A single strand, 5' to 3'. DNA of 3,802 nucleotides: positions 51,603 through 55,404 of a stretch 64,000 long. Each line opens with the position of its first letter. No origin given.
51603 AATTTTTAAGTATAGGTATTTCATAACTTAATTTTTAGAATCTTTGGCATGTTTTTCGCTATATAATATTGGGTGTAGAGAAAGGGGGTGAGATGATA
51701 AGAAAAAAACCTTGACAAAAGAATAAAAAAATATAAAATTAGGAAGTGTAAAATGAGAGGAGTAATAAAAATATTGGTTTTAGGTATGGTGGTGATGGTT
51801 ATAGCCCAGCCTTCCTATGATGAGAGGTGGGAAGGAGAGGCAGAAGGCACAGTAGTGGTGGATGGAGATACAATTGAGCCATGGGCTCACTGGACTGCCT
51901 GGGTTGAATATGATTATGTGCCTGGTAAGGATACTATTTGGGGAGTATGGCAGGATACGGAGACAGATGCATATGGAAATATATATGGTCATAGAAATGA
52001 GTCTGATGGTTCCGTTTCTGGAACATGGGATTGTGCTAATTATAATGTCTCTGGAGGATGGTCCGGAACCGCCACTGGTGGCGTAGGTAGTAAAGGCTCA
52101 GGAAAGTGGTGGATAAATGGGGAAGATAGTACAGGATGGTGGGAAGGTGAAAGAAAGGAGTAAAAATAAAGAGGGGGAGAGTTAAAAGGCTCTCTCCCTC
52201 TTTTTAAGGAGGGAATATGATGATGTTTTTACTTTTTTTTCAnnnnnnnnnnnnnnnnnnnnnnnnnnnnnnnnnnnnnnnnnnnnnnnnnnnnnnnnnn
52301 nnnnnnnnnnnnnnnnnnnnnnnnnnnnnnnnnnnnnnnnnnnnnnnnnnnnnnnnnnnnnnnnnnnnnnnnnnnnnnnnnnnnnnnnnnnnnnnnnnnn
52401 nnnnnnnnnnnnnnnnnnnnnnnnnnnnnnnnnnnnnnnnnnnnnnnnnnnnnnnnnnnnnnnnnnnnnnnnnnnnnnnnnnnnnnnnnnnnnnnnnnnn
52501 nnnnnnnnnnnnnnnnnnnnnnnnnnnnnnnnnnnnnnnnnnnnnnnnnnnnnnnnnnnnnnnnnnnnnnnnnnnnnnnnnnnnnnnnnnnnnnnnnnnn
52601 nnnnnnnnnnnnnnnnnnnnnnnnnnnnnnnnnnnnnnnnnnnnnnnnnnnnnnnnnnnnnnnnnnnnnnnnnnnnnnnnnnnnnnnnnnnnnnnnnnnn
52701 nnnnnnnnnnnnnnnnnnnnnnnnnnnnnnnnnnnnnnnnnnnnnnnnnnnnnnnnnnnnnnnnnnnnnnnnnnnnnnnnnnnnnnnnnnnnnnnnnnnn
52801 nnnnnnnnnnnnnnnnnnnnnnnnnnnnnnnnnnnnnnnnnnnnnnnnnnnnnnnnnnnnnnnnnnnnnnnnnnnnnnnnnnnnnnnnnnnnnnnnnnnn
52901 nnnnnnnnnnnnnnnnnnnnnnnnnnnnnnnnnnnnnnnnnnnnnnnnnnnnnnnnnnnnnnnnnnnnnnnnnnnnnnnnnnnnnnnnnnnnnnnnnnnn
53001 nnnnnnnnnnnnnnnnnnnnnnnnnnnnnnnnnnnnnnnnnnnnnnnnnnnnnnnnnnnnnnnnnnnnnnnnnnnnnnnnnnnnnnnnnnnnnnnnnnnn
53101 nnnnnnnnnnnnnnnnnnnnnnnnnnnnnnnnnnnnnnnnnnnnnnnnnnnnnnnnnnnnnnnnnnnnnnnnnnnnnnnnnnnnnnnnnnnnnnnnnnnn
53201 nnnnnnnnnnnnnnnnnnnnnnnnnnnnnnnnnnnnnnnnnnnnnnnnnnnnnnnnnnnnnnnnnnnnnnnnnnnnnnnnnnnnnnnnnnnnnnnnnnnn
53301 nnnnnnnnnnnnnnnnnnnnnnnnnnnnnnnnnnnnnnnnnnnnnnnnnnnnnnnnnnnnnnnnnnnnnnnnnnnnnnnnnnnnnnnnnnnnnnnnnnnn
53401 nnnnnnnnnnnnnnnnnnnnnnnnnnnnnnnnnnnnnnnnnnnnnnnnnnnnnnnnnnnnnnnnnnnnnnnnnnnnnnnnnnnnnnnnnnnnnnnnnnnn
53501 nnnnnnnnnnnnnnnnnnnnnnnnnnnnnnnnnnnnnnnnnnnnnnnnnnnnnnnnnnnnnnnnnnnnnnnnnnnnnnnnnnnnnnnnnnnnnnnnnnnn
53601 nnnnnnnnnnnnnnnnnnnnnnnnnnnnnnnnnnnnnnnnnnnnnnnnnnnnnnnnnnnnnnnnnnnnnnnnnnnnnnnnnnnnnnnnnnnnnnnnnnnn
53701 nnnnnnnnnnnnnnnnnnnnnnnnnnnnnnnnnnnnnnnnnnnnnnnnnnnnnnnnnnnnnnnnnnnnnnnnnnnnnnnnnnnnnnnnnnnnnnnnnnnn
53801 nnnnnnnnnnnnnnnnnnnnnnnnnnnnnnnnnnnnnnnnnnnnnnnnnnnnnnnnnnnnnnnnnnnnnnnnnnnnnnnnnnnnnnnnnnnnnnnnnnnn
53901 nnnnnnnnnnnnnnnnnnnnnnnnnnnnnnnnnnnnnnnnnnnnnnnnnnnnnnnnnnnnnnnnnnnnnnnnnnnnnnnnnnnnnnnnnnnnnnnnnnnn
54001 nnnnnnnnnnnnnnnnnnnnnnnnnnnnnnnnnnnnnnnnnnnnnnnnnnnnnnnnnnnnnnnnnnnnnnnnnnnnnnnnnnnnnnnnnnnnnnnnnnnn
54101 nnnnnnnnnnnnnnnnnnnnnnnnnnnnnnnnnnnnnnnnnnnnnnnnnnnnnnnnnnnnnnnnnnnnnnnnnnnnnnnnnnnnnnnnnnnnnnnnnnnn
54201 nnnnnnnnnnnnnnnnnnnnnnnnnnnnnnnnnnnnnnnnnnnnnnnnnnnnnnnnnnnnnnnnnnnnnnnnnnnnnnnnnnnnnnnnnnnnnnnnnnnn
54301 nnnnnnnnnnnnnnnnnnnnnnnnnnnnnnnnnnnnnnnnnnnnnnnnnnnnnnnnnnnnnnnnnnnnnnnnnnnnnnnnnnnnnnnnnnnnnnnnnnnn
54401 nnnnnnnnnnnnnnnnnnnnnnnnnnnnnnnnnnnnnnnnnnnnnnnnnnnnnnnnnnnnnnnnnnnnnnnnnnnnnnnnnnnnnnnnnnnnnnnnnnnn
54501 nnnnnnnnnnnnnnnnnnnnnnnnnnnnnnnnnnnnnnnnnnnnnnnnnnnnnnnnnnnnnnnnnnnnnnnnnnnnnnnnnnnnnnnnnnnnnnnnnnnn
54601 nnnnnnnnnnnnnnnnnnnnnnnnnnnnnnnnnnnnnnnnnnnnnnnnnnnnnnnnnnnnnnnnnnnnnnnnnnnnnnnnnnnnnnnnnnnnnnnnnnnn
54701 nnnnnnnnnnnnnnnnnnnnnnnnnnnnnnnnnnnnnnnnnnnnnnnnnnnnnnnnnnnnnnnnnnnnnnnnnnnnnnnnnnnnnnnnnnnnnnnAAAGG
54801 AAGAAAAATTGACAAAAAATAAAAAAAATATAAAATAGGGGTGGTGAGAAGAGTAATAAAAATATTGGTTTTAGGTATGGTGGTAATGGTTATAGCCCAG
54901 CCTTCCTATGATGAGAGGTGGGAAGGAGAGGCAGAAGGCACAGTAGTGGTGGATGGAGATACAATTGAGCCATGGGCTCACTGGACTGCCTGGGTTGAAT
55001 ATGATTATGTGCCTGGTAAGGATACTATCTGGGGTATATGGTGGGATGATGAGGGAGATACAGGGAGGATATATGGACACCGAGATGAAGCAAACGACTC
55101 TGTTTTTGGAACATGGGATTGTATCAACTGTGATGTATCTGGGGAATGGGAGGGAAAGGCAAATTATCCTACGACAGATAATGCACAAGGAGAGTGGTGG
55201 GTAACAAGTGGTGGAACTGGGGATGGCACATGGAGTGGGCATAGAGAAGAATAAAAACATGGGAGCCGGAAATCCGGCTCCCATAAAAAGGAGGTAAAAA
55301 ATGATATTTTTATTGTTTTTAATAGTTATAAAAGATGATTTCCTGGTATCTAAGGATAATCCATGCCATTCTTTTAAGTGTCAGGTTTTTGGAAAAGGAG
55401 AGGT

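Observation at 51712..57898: Tandemly duplicated two-gene cassette (small Trp-rich secreted protein + ~850-aa T9SS cargo) with mosaic gene-conversion pattern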

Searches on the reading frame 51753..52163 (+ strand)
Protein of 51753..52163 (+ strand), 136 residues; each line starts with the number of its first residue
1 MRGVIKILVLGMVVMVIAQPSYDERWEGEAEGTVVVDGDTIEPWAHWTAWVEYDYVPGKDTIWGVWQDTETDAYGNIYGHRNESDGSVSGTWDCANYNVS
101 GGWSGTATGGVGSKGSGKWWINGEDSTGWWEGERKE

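Call 4: search_protein_families(library=pfam, proteins=[window:51753-52163:+], max_evalue=1)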
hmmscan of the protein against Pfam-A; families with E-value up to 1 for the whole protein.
window:51753-52163:+ (136 aa): 0 families

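Call 5: search_protein_families(library=ncbifam, proteins=[window:51753-52163:+], max_evalue=1)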
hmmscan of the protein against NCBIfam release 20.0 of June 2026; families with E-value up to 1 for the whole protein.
window:51753-52163:+ (136 aa): 0 families

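Call 13: find_homologous_proteins(query=window:51753-52163:+, max_evalue=0.01)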
Query window:51753-52163:+ (136 aa): 3 proteins with E <= 0.01 among 10 candidates.
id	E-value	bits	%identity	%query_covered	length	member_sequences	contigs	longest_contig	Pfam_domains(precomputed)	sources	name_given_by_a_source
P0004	1.5e-86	306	100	100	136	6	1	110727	-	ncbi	-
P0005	3.9e-50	188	66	100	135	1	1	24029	-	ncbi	-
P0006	3.1e-47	179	64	100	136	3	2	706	-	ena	-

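Call 15: find_encoding_contigs(protein=P0006, flank=5000)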
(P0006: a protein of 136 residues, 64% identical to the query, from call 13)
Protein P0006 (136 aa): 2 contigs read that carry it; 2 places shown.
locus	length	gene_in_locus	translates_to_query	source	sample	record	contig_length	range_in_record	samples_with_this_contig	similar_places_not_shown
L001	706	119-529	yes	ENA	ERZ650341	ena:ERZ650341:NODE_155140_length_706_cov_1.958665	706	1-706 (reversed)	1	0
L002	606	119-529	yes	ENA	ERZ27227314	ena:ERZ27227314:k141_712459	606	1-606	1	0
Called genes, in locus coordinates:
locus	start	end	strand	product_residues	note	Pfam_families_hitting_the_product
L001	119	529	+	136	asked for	-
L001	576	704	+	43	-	?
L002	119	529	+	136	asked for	-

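Call 18: find_encoding_contigs(protein=P0005, flank=10000)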
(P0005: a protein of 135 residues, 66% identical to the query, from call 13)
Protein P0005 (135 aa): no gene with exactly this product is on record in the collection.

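Call 40: predict_structure(alignment_id=A2)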
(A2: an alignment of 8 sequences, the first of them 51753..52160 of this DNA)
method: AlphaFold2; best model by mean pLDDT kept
length: 136 residues; sequences in the alignment: 8
mean_pLDDT: 79.4   pTM: 0.71
mean pLDDT of the five models: 79.4, 79.4, 78.6, 76.9, 74.0
residues with pLDDT >= 90: 58; 70-90: 44; 50-70: 15; < 50: 19
segments of 3 or more residues with pLDDT < 50: 1-19
pLDDT, mean of each block of 10 residues (from residue 1): 35 43 88 74 84 77 90 91 91 88 92 93 79 92
secondary structure, 60 per line:
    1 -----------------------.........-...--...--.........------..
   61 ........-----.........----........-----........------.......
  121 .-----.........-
elements in order: E24-32 E34-36 E39-41 E44-52 E59-68 E74-82 E87-94 E100-107 E114-121 E127-135

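Call 74: find_homologous_proteins(query=A5, max_evalue=0.01)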
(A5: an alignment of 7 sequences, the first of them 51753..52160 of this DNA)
Query A5 (7 sequences) (136 aa, profile of the alignment): 4 proteins with E <= 0.01 among 845 candidates.
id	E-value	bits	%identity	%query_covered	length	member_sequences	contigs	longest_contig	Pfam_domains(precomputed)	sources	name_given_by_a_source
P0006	2.9e-66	240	64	100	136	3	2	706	-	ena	-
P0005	1.2e-65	238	66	100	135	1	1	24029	-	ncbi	-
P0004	3.2e-64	233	100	100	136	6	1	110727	-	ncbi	-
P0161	1.3e-45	173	32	75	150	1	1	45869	-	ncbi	-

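Call 86: search_protein_families(library=padloc, proteins=[window:51753-52163:+], max_evalue=0.001)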
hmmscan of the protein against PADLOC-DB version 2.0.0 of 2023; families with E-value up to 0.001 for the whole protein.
window:51753-52163:+ (136 aa): 0 families

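Call 93: search_solved_structures(query=A5, max_evalue=1)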
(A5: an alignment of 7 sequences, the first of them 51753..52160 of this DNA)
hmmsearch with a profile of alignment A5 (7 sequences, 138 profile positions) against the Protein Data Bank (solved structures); distinct sequences matched with E-value up to 1: 0.

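Call 98: fold_search(model_id=the predicted structure, library=pdb)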
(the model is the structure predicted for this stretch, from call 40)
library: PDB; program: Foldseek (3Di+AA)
matches with E <= 10: 751; with E <= 0.001: 0
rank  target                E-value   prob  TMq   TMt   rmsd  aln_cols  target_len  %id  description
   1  6cuj_A                1.9e-03  1.00  0.57  0.51   3.9       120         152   17  Crystal structure of the C-terminal domain of neisserial heparin binding antigen (NHBA) (released 2018-09-26)
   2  4o3x                  3.1e-03  1.00  0.54  0.33   5.3       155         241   11  Crystal structure of the vaccine antigen Transferrin Binding Protein B (TbpB) mutant Phe-171-Ala from Actinobacillus ple (released 2015-01-14)
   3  6cuj_B                3.3e-03  1.00  0.55  0.52   4.2       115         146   16  Crystal structure of the C-terminal domain of neisserial heparin binding antigen (NHBA) (released 2018-09-26)
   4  3hoe_A                5.8e-03  1.00  0.52  0.32   5.4       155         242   12  Crystal Structure of Surface Lipoprotein (released 2009-10-06)
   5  5o1r_B                8.0e-03  1.00  0.57  0.65   4.3       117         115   17  human Fab 5H2 bound to NHBA-C3 from Neisseria meningitidis serogroup B (released 2018-05-30)
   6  5o1r_A                8.4e-03  1.00  0.57  0.65   4.2       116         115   17  human Fab 5H2 bound to NHBA-C3 from Neisseria meningitidis serogroup B (released 2018-05-30)
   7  1qjp                  1.1e-02  0.99  0.39  0.39   7.5       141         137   12  HIGH RESOLUTION STRUCTURE OF THE OUTER MEMBRANE PROTEIN A (OMPA) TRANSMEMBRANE DOMAIN (released 2000-06-30)
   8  4u9c_A                1.4e-02  1.00  0.52  0.28   5.7       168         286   11  STRUCTURE OF THE LBPB N-LOBE FROM NEISSERIA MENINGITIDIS (released 2014-10-22)
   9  6d0t_A                1.5e-02  1.00  0.49  0.58   4.6       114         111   13  De novo design of a fluorescence-activating beta barrel - BB1 (released 2018-09-19)
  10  2n2l_MODEL_1_A        1.8e-02  1.00  0.49  0.44   7.7       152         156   13  NMR structure of yersinia pestis ail (attachment invasion locus) in decylphosphocholine micelles calculated wi (released 2015-07-22)
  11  6om5                  2.6e-02  1.00  0.52  0.31   4.6       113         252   15  Structure of a haemophore from Haemophilus haemolyticus (released 2019-12-04)
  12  4o4u_A                4.0e-02  1.00  0.54  0.17   5.4       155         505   14  Crystal structure of the vaccine antigen Transferrin Binding Protein B (TbpB) mutant Trp-176-Ala from Haemophilus para (released 2015-01-14)
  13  6d0t_B                4.5e-02  1.00  0.52  0.62   4.4       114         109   10  De novo design of a fluorescence-activating beta barrel - BB1 (released 2018-09-19)
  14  4o4u_B                4.7e-02  1.00  0.52  0.17   5.7       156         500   14  Crystal structure of the vaccine antigen Transferrin Binding Protein B (TbpB) mutant Trp-176-Ala from Haemophilus para (released 2015-01-14)
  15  7sfp                  4.7e-02  0.82  0.33  0.31  14.1       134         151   11  Crystal structure of OssO, a spirocyclase involved in the biosynthesis of ossamycin (released 2022-08-17)
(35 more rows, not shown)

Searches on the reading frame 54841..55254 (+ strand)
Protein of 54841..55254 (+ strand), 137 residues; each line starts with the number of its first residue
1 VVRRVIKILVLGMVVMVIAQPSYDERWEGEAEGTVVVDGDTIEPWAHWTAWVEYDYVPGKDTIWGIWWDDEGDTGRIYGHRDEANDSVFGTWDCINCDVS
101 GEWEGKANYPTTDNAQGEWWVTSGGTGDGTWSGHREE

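Call 4: search_protein_families(library=pfam, proteins=[window:54841-55254:+], max_evalue=1)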
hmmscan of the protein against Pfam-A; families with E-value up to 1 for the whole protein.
window:54841-55254:+ (137 aa): 0 families

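Call 5: search_protein_families(library=ncbifam, proteins=[window:54841-55254:+], max_evalue=1)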
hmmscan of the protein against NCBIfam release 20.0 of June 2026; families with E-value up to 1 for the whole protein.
window:54841-55254:+ (137 aa): 2 families
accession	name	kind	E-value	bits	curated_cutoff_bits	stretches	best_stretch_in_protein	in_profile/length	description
NF002499.0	PRK01827.1-5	equivalog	0.37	10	405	1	61-83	77-99/264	thymidylate synthase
NF040879.1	SAR1012_fam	equivalog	0.71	9.6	40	0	2-18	4-20/36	SAR1012 family small protein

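Call 21: list_cluster_members(proteins=[P0001, P0002, P0003, P0004, P0005, window:54841-55254:+])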
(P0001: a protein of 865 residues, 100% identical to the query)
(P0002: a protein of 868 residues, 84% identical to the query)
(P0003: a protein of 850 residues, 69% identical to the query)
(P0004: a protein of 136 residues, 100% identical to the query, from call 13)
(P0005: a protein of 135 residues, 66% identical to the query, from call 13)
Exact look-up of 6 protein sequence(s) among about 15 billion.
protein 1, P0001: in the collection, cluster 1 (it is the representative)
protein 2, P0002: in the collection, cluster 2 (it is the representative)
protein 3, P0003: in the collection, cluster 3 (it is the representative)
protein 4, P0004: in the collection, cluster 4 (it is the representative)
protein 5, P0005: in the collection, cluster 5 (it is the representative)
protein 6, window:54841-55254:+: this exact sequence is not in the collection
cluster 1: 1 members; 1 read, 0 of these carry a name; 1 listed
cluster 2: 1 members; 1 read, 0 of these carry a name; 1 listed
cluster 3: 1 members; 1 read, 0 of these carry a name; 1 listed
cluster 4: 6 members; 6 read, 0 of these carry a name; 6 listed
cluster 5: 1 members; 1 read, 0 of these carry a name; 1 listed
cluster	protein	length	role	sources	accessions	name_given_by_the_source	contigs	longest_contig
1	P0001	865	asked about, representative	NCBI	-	-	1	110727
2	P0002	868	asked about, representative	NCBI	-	-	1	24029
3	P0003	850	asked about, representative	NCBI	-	-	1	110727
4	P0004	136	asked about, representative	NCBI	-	-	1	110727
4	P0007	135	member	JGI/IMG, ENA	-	-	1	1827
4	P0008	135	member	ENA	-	-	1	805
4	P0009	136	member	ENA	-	-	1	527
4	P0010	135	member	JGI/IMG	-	-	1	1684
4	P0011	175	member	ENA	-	-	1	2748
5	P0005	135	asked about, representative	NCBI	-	-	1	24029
